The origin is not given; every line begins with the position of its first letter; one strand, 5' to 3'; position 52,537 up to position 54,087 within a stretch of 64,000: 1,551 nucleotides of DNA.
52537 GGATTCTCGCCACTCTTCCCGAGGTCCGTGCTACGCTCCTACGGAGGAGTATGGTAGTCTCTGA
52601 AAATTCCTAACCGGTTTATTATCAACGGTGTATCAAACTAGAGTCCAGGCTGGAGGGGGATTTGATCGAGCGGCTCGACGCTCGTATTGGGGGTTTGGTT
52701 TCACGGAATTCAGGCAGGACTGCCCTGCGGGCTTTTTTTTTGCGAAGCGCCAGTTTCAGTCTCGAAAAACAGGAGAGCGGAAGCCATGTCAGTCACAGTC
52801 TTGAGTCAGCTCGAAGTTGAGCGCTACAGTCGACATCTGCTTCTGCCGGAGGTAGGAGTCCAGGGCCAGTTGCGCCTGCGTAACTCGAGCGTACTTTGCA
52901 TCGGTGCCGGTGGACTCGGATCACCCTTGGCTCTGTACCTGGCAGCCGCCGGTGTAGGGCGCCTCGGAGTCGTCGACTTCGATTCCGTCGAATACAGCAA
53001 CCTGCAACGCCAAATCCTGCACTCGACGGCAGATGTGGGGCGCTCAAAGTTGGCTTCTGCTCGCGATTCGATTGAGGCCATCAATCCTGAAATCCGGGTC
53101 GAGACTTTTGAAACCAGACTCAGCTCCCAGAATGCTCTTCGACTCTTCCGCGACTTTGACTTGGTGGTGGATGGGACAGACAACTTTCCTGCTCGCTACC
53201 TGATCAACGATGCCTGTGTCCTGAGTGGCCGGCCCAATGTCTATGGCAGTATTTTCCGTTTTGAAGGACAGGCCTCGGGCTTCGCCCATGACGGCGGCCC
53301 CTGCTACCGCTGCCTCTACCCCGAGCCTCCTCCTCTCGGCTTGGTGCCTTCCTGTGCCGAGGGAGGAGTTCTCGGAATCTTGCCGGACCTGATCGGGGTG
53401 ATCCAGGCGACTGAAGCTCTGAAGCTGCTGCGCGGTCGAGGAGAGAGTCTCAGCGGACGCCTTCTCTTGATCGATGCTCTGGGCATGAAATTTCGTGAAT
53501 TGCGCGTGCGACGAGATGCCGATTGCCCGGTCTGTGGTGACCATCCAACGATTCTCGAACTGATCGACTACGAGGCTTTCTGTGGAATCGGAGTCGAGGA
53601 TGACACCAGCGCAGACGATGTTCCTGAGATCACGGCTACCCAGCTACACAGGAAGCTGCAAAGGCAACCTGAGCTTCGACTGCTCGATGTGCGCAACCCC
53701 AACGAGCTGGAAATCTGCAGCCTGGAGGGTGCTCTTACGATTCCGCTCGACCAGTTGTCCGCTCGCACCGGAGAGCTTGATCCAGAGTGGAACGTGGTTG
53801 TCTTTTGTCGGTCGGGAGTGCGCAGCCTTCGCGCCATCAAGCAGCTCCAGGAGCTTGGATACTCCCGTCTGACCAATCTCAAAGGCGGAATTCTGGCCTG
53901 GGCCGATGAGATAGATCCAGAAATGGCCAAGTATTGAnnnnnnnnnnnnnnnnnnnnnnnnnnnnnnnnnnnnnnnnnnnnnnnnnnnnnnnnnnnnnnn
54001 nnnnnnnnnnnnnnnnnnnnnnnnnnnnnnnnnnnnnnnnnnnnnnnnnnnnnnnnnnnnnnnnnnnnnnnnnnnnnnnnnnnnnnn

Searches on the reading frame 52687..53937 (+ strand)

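Call 38: search_protein_families(library=pfam, proteins=[window:52687-53937:+], max_evalue=0.00001)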
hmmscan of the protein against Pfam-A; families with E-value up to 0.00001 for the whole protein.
window:52687-53937:+ (416 aa): 2 families
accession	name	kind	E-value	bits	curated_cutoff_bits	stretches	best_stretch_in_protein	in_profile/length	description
PF00899.27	ThiF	-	3e-81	272.5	28.1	1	47-282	1-238/238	ThiF family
PF00581.25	Rhodanese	-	1.3e-14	54.9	22.2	1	317-407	2-101/102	Rhodanese-like domain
